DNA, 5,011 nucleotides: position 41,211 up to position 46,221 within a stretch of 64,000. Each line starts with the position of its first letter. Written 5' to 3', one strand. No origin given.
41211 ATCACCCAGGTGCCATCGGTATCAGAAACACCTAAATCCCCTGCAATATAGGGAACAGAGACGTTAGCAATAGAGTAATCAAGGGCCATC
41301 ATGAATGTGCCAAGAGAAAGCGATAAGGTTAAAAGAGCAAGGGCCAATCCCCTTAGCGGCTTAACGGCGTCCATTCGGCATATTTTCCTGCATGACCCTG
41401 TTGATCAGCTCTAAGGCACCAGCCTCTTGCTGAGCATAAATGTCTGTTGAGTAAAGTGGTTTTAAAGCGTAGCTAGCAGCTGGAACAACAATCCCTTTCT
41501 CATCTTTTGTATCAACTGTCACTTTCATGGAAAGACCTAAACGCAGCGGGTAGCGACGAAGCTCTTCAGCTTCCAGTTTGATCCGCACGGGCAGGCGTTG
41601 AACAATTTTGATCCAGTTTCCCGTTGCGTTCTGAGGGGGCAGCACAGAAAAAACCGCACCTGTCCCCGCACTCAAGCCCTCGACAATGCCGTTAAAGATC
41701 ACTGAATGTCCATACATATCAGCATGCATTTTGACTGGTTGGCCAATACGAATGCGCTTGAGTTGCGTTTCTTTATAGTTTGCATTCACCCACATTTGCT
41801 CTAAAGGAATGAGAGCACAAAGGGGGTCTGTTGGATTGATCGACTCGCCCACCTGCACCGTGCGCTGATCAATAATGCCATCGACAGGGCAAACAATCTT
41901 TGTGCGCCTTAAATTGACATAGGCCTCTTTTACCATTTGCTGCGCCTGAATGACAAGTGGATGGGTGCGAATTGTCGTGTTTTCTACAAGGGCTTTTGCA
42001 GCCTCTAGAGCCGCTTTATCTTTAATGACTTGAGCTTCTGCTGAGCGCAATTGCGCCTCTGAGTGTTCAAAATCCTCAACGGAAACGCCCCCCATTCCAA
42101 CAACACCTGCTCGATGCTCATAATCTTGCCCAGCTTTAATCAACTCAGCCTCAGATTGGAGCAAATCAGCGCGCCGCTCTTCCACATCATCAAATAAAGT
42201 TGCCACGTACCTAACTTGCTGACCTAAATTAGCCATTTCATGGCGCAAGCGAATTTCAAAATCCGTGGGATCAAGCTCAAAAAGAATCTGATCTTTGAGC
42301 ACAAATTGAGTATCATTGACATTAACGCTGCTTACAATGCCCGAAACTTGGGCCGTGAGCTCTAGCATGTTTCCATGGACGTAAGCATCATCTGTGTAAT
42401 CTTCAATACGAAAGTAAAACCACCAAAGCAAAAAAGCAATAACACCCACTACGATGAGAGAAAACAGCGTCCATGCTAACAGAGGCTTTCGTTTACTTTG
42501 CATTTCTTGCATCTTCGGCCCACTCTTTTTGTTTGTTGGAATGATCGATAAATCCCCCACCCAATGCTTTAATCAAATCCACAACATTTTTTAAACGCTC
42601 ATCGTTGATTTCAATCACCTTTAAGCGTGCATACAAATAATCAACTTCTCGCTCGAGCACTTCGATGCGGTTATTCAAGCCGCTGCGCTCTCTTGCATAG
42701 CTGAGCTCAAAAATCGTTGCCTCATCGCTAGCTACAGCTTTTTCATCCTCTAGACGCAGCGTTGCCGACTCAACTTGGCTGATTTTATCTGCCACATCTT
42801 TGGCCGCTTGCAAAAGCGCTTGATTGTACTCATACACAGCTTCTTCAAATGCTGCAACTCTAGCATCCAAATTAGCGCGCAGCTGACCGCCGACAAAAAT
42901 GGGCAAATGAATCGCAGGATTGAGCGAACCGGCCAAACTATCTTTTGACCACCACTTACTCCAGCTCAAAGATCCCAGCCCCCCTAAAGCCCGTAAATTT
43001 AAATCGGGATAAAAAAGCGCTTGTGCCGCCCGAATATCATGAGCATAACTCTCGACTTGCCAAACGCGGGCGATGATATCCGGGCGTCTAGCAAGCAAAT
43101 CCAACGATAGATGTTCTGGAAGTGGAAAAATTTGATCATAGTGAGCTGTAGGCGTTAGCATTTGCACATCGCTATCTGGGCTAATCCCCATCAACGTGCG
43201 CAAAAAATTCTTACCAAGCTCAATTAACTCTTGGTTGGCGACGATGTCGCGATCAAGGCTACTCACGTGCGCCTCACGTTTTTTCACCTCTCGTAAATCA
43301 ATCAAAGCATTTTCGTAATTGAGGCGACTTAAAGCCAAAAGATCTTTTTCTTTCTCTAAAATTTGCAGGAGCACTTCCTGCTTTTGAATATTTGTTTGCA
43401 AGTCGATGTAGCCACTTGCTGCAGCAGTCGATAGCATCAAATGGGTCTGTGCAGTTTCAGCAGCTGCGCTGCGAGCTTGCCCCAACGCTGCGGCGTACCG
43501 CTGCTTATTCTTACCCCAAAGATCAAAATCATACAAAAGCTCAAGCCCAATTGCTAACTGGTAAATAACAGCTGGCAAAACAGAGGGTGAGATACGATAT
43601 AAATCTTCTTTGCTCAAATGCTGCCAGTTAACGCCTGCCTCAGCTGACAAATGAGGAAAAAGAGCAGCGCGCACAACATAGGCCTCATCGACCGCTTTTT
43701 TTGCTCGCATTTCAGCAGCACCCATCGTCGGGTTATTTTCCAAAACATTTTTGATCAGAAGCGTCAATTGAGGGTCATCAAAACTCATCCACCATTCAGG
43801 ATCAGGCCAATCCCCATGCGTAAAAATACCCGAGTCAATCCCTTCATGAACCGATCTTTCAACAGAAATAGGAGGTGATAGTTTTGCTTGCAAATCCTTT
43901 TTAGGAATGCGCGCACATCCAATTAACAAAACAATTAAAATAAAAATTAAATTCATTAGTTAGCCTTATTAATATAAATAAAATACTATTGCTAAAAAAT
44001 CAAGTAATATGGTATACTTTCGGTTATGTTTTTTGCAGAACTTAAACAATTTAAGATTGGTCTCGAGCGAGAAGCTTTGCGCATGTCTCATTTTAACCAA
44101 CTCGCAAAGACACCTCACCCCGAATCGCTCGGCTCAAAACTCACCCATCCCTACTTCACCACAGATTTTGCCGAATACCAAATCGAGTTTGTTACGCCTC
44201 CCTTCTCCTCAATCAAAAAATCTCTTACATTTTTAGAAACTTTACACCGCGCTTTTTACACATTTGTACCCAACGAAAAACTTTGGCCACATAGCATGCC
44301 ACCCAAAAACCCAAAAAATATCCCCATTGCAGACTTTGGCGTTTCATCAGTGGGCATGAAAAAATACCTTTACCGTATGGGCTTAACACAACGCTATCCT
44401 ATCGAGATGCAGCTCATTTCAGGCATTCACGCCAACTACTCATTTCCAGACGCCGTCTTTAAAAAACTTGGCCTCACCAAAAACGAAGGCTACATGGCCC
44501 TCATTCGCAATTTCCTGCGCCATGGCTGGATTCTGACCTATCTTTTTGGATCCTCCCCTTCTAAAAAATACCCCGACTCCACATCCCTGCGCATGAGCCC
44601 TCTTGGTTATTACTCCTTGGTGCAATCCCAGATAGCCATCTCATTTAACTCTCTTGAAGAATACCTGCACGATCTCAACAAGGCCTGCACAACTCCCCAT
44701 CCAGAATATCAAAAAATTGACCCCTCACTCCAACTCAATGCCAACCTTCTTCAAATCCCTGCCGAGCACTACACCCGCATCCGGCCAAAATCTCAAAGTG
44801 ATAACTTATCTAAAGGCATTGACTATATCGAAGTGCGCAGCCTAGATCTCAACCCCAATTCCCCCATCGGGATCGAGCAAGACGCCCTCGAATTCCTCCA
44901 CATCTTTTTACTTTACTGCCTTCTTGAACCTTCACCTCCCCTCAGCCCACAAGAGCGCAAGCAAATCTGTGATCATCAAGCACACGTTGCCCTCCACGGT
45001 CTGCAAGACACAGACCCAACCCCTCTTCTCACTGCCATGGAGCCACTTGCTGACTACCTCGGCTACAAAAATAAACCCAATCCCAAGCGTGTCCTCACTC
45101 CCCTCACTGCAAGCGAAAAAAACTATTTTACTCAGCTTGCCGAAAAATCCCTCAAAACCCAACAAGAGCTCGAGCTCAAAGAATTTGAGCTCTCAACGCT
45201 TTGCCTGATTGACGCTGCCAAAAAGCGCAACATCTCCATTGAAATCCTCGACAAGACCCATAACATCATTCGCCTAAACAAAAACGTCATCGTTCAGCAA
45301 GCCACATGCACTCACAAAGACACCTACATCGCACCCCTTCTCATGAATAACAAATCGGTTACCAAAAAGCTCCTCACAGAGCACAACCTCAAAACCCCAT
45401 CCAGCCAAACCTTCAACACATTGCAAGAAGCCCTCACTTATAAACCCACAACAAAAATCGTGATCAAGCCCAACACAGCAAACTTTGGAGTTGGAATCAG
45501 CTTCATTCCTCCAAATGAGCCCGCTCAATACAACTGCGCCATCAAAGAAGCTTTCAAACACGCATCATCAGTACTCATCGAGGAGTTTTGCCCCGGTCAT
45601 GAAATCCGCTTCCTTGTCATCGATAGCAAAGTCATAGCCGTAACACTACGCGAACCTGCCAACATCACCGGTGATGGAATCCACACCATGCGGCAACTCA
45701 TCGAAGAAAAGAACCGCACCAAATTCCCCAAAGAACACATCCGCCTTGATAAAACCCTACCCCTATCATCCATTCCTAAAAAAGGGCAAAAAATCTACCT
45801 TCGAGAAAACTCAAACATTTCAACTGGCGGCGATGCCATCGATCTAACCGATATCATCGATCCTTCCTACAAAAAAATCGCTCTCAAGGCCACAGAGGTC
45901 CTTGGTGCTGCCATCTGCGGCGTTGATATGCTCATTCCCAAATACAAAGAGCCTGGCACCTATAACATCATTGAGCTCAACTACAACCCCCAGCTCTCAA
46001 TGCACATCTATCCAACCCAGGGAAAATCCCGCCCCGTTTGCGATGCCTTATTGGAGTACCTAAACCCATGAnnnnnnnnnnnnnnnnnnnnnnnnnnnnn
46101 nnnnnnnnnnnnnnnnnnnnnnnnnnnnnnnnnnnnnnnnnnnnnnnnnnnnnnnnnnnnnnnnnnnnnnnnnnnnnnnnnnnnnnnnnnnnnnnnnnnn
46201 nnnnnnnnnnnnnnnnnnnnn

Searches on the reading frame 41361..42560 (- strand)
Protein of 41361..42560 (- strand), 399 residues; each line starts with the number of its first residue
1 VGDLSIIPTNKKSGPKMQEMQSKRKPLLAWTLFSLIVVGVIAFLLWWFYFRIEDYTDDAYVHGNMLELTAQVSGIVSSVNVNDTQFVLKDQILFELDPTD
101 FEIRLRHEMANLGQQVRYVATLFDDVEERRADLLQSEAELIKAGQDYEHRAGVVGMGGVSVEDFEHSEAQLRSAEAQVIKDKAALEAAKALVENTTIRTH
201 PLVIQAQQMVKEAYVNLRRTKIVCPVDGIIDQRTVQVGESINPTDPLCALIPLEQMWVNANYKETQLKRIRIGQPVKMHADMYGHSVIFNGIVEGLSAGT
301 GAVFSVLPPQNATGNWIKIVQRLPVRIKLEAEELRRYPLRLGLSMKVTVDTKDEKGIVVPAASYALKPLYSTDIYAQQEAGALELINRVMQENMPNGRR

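Call 12: search_protein_families(library=pfam, proteins=[window:41361-42560:-], max_evalue=0.001)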
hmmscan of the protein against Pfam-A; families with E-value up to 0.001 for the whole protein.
window:41361-42560:- (399 aa): 4 families
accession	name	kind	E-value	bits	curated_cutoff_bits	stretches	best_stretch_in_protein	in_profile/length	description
PF16576.10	HlyD_D23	-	1.4e-15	57.6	30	1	177-287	77-176/214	Barrel-sandwich domain of CusB or HlyD membrane-fusion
PF13437.12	HlyD_3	-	2.5e-15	57.6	22.2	1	222-332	2-96/106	HlyD family secretion protein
PF00529.27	CusB_dom_1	-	2.3e-14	53.9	26.5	1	43-351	5-89/89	Cation efflux system protein CusB domain 1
PF13533.13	Biotin_lipoyl_2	-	5e-05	23.5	29.8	1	67-97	2-32/32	Biotin-lipoyl like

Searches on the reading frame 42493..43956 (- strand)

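Call 12: search_protein_families(library=pfam, proteins=[window:42493-43956:-], max_evalue=0.001)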
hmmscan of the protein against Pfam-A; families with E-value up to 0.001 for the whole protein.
window:42493-43956:- (487 aa): 1 family
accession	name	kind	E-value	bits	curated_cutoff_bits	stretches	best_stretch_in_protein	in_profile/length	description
PF02321.23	OEP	-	3.3e-24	86.2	22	2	67-257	4-187/187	Outer membrane efflux protein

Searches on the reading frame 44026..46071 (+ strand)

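Call 12: search_protein_families(library=pfam, proteins=[window:44026-46071:+], max_evalue=0.001)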
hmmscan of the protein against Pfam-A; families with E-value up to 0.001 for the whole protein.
window:44026-46071:+ (681 aa): 6 families
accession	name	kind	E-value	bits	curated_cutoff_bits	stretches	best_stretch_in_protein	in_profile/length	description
PF04262.19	Glu_cys_ligase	-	3.5e-105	352.1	27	1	5-319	12-370/372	Glutamate-cysteine ligase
PF18419.6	ATP-grasp_6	-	2.1e-10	40.5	25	1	386-435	2-54/54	ATP-grasp-like domain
PF08443.16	RimK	-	8.2e-09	35.8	21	1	596-659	114-171/188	RimK-like ATP-grasp domain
PF07478.18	Dala_Dala_lig_C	-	5.3e-06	26.5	24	1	450-537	15-96/204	D-ala D-ala ligase C-terminus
PF14397.11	ATPgrasp_ST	-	5.8e-06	26.1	31.4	0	438-504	17-89/278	Sugar-transfer associated ATP-grasp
PF01071.24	GARS_A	-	8.6e-06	26.1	27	1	442-532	2-99/194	Phosphoribosylglycinamide synthetase, ATP-grasp (A) domain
